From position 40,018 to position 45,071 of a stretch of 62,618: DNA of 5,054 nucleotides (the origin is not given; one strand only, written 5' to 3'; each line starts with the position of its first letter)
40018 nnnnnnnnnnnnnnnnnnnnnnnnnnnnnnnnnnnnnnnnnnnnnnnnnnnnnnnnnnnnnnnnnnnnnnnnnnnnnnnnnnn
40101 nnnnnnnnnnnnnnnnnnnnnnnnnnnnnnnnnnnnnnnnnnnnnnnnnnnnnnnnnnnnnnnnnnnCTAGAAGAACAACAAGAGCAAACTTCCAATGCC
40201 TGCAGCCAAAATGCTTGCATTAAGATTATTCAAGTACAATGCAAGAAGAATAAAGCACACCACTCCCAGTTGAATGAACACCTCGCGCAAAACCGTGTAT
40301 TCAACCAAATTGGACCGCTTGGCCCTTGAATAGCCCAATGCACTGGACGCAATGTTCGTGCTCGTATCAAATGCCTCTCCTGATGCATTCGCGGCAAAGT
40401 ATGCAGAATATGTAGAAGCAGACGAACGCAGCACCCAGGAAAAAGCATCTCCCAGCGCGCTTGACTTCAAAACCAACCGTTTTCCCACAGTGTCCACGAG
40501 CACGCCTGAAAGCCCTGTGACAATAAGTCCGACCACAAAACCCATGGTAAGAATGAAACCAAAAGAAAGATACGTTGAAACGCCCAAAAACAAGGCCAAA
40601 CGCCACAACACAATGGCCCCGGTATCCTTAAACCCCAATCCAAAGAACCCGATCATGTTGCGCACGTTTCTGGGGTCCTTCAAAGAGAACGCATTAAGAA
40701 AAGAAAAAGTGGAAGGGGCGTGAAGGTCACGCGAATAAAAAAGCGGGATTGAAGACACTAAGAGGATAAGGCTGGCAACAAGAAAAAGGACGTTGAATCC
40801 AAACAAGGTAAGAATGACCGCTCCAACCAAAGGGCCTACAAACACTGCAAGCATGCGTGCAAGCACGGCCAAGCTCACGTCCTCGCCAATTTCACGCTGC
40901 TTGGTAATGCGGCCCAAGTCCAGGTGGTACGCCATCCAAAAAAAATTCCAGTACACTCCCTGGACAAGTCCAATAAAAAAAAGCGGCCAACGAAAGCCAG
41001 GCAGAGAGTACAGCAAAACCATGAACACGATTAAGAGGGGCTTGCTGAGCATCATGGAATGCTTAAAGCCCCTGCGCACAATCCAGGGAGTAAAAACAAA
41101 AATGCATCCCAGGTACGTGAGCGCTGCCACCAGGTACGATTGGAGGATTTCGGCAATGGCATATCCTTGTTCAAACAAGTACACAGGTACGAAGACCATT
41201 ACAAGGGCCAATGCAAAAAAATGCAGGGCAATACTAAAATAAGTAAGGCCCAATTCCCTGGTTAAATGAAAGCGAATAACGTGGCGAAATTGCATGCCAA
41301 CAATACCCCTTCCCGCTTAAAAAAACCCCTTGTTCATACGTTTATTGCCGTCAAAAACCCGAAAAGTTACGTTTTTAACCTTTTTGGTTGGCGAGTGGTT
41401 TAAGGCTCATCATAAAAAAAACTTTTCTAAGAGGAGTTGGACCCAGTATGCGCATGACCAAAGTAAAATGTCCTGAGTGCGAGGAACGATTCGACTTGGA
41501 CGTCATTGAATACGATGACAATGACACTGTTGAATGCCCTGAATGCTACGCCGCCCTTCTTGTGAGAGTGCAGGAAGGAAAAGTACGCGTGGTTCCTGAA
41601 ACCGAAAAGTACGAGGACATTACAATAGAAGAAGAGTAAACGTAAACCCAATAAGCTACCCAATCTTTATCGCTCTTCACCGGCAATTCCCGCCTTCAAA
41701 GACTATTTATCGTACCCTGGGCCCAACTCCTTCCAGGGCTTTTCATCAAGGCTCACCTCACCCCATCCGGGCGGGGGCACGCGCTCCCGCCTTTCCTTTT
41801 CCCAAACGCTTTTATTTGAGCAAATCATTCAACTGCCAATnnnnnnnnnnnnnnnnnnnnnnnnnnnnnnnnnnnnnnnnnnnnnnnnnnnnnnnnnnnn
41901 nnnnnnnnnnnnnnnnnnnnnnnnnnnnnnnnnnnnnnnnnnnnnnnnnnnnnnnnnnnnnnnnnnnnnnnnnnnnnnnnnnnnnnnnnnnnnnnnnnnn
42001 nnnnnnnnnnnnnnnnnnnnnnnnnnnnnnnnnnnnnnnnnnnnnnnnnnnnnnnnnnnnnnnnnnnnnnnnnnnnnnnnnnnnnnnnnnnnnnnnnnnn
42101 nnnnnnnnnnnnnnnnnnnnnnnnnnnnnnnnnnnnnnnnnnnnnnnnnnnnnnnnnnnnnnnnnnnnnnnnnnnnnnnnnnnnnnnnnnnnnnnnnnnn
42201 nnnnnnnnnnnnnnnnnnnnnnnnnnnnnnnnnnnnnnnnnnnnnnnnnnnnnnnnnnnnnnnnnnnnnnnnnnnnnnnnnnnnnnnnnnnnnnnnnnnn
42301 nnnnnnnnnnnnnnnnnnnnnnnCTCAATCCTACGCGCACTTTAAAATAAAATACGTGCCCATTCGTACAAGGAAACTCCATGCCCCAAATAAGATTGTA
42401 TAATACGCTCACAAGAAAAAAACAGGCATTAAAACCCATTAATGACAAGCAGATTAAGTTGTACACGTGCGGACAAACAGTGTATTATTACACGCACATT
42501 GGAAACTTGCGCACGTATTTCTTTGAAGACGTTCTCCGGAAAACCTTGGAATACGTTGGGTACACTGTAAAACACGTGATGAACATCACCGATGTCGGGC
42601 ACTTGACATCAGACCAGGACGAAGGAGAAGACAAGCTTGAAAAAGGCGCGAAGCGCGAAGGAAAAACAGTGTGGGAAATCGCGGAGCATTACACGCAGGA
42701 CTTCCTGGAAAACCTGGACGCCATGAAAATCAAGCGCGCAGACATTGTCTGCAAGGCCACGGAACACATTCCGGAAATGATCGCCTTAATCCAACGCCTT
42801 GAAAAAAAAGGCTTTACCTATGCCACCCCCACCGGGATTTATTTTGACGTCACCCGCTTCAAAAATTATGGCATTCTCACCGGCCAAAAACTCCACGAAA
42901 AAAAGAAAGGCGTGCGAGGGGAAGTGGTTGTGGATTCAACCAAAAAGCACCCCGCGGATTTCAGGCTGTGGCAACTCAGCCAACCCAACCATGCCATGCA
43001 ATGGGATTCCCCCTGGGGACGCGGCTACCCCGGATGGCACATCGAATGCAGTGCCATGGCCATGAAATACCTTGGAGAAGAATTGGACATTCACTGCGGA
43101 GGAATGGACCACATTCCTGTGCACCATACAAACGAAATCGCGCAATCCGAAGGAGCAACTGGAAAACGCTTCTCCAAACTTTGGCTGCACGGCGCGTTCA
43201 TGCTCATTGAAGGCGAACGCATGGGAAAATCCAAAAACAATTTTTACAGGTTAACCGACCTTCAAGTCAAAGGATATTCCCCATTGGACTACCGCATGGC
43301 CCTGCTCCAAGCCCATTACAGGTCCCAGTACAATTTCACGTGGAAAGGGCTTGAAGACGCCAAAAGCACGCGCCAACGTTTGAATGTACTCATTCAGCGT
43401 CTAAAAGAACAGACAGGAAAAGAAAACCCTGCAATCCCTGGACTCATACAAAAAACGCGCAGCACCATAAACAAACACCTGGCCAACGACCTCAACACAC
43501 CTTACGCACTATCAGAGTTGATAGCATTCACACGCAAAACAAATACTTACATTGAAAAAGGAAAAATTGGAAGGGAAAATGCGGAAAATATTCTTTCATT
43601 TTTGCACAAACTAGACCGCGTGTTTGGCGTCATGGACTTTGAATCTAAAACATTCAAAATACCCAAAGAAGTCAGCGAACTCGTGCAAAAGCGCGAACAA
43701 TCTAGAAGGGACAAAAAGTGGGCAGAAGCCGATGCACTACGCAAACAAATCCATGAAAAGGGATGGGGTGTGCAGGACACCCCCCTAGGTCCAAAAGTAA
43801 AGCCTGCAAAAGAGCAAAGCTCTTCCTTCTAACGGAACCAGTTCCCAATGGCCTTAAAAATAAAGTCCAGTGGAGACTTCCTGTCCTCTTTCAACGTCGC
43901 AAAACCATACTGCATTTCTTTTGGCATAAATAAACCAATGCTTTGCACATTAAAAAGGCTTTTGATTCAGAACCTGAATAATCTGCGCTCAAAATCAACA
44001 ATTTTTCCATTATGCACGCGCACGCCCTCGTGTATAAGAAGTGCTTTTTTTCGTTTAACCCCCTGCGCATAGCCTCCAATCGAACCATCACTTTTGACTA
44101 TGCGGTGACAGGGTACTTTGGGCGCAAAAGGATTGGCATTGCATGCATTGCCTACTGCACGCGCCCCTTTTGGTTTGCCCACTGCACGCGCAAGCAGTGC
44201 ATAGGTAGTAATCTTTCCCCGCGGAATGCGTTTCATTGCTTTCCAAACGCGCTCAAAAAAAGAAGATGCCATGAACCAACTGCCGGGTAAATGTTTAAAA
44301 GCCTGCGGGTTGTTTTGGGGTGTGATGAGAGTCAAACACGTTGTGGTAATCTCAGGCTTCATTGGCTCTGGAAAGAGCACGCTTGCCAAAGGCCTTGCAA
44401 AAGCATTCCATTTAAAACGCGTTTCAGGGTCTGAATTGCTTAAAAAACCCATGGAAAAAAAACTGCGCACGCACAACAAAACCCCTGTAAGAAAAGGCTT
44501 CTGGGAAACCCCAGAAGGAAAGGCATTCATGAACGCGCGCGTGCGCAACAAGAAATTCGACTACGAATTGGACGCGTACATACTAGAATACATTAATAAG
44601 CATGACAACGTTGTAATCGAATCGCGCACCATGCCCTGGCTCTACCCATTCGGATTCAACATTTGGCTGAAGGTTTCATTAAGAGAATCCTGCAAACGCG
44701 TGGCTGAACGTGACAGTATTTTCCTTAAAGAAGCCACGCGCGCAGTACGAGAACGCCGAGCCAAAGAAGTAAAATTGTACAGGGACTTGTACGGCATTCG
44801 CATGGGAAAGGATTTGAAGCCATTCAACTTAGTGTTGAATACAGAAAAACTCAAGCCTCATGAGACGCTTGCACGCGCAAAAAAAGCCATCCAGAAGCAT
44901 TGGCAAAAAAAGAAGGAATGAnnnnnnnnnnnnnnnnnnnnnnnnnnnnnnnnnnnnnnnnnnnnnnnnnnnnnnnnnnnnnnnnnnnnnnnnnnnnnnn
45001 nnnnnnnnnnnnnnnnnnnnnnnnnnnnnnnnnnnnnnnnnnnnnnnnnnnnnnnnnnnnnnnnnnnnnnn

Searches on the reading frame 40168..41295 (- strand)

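Call 89: search_protein_families(library=pfam, proteins=[window:40168-41295:-], max_evalue=0.00001)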
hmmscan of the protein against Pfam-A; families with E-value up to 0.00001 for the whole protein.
window:40168-41295:- (375 aa): 1 family
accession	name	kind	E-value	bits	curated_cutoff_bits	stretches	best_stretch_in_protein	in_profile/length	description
PF07690.21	MFS_1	-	2.6e-10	40.2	33.4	1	19-292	2-290/347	Major Facilitator Superfamily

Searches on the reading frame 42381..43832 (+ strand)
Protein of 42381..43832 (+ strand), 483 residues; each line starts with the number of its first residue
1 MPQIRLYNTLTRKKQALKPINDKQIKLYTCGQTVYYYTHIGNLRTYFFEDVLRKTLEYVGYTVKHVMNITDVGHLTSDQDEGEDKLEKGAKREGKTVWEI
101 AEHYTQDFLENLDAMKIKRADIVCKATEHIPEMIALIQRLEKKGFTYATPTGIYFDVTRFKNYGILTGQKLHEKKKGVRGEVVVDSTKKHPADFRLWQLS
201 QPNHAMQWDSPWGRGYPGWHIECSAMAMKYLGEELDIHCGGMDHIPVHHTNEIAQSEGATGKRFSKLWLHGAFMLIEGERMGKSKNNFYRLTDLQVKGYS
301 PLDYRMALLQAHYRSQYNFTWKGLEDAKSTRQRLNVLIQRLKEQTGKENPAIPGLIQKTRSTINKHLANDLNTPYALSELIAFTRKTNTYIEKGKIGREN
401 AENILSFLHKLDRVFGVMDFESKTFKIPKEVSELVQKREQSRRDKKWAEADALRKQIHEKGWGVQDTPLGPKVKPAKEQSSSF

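Call 89: search_protein_families(library=pfam, proteins=[window:42381-43832:+], max_evalue=0.00001)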
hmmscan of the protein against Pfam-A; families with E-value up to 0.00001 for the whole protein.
window:42381-43832:+ (483 aa): 2 families
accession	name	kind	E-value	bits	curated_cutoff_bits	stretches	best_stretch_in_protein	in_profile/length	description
PF01406.26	tRNA-synt_1e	-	3.3e-93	312.8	27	1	18-328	3-300/301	tRNA synthetases class I (C) catalytic domain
PF23493.1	CysS_C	-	7.4e-06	26.4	23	0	427-467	4-44/51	Cysteinyl-tRNA ligase anticodon binding domain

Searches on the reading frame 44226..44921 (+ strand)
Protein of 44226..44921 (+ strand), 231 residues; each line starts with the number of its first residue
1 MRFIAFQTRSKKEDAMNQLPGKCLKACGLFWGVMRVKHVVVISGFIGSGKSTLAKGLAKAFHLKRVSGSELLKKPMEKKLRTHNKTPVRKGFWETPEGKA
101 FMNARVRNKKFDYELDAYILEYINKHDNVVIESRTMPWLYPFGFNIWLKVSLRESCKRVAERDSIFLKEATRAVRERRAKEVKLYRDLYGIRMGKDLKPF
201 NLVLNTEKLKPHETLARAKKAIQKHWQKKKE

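Call 89: search_protein_families(library=pfam, proteins=[window:44226-44921:+], max_evalue=0.00001)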
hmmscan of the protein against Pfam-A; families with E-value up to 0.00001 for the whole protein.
window:44226-44921:+ (231 aa): 2 families
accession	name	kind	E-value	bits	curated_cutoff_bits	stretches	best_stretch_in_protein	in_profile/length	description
PF13189.12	Cytidylate_kin2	-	1.2e-10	42.3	28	1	39-208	1-176/176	Cytidylate kinase-like family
PF13238.12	AAA_18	-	5.6e-08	33.7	29.4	1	40-163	1-112/128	AAA domain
